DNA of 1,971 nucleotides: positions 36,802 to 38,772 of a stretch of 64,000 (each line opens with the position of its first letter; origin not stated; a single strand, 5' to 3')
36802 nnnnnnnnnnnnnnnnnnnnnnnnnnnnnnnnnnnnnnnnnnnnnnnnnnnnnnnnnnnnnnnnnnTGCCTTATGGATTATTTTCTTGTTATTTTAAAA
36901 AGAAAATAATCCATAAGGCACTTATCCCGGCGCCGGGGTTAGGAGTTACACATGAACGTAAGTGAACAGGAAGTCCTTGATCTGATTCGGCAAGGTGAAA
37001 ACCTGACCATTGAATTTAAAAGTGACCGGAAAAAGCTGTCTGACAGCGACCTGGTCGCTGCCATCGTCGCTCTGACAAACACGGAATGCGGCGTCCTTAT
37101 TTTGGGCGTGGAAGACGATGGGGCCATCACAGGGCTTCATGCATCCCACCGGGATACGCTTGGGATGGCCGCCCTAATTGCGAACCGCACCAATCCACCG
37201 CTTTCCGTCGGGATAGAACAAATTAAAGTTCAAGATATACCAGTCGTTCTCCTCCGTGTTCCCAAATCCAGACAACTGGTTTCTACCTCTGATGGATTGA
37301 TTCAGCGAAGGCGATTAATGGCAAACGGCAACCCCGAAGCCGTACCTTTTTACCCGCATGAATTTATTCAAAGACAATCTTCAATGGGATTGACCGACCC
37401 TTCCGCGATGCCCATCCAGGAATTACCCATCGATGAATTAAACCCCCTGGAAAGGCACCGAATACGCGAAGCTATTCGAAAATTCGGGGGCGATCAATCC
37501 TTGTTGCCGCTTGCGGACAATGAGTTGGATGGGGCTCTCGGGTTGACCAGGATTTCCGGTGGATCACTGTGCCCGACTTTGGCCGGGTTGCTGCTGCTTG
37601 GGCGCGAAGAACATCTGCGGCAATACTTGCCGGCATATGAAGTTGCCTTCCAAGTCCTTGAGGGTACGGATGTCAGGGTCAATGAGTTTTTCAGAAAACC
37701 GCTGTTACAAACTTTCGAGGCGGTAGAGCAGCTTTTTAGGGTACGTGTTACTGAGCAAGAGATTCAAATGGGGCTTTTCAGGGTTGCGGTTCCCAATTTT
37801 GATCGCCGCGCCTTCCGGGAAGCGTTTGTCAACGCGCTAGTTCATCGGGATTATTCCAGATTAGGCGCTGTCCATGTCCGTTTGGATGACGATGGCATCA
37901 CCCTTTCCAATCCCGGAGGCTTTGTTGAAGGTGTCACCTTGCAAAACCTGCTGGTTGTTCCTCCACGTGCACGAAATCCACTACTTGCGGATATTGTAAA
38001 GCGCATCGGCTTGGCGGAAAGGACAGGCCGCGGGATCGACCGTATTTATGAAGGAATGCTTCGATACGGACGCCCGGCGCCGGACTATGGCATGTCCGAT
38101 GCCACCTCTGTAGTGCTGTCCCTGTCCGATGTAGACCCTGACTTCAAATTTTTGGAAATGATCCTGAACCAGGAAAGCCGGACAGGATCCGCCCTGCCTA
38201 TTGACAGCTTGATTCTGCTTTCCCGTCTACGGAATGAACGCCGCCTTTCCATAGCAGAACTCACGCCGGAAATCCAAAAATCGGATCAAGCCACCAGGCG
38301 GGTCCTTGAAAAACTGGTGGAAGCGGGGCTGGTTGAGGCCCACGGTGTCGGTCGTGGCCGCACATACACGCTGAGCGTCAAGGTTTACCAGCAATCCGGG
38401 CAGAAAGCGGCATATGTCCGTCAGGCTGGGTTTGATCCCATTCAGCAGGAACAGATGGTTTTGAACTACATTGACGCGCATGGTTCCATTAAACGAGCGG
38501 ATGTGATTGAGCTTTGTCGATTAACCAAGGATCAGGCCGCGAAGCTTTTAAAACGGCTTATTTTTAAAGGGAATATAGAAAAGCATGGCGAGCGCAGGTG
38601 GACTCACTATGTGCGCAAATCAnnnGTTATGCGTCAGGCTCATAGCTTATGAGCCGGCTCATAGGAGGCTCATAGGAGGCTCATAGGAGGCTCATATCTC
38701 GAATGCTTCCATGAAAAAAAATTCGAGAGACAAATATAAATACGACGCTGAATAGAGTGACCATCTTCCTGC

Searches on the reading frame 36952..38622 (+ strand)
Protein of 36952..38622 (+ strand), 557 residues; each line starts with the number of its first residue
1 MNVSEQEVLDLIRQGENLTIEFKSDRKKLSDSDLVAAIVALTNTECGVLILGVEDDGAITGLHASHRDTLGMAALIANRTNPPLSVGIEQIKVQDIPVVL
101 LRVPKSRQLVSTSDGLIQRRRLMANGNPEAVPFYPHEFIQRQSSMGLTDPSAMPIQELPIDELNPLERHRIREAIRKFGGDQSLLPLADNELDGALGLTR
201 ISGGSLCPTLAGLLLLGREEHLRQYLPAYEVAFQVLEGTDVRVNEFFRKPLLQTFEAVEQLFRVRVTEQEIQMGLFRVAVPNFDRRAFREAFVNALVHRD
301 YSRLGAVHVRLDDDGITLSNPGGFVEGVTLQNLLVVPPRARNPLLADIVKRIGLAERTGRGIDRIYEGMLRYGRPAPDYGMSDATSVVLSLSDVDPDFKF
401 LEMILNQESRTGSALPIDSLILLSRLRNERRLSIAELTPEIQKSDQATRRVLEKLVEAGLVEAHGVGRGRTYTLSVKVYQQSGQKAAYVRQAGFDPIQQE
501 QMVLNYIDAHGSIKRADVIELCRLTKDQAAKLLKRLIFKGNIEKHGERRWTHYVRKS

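Call 4: search_protein_families(library=pfam, proteins=[window:36952-38622:+], max_evalue=0.01)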
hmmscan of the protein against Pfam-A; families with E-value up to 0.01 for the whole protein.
window:36952-38622:+ (557 aa): 13 families
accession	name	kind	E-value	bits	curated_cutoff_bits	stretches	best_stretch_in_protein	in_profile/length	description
PF13749.12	HATPase_c_4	-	2e-18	66.6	26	1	306-383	3-82/89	Putative ATP-dependent DNA helicase recG C-terminal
PF04326.19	SLFN_AlbA_2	-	1.7e-15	58.1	25.3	1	16-115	1-104/118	Schlafen, AlbA_2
PF12802.13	MarR_2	-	6.7e-07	29.8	27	0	419-463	8-52/61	MarR family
PF06224.18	AlkZ-like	-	3e-06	27.5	25.9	1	423-536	93-208/329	DNA glycosylase AlkZ-like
PF13463.12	HTH_27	-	3.9e-05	24.3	22.2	0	422-466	8-53/68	Winged helix DNA-binding domain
PF22168.2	DIP2311-like_C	-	7.9e-05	23.3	27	0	500-553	7-60/63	Transcriptional regulator DIP2311-like, C-terminal domain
PF09012.17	FeoC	-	0.0013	19.3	21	0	426-464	9-47/69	FeoC like transcriptional regulator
PF13412.12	HTH_24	-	0.0023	17.9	21.9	0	422-462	8-48/48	Winged helix-turn-helix DNA-binding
PF08100.18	Dimerisation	-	0.0025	18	25.6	1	427-474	36-83/93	O-methyltransferase dimerisation domain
PF19187.6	HTH_PafC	-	0.0037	17.5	32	0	504-544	10-50/115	PafC helix-turn-helix domain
PF03965.22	Penicillinase_R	-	0.0046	17.7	22.6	0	498-553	3-62/115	Penicillinase repressor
PF02082.26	Rrf2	-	0.006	17.2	30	0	418-464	10-56/132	Iron-dependent Transcriptional regulator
PF24034.1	DUF7343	-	0.0077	16.5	27.6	0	499-545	4-51/62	Domain of unknown function (DUF7343)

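Call 5: search_protein_families(library=padloc, proteins=[window:36952-38622:+], max_evalue=0.001)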
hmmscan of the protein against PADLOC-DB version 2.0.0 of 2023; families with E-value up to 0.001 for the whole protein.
window:36952-38622:+ (557 aa): 9 families
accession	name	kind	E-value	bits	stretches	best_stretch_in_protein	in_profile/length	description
PDLC02402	Aga_SIR2-PNTD1-PNTD2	-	1.4e-14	51.2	1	196-367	359-537/876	Class I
PDLC02418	Aga_SIR2-Kinase-PNTD1-PNTD2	-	8.8e-10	35.4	1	280-366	317-414/756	Class I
PDLC01879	CARF3--CARF_TM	-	5.5e-07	27.5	1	420-476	159-211/222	-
PDLC02394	pAgo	-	9.4e-07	24.9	1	281-391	313-435/1121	-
PDLC01852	CARF3--CARF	-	4.9e-06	24.6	1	383-473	114-199/208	-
PDLC01044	Csa3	-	4.9e-05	21.3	1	405-465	124-183/194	Type I-A associated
PDLC03963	SoFic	-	0.00015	19.3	0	423-473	299-350/361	-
PDLC01720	Csa3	-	0.00024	19.7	1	419-496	27-94/118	Csa3_1_CAS-I-II-III-IV-V-VI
PDLC01438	Csa3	-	0.0008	17.5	0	422-475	154-202/305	"CAS-I,CAS-II,CAS-III,CAS-IV,CAS-V,CAS-VI; associated_signaling"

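Call 6: search_protein_families(library=ncbifam, proteins=[window:36952-38622:+], max_evalue=0.001)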
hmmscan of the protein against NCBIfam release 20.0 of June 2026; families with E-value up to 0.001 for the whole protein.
window:36952-38622:+ (557 aa): 1 family
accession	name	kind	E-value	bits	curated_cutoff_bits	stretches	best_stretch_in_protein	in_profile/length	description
NF033788.1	HTH_metalloreg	subfamily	0.00025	20.8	55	1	422-476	16-70/77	metalloregulator ArsR/SmtB family transcription factor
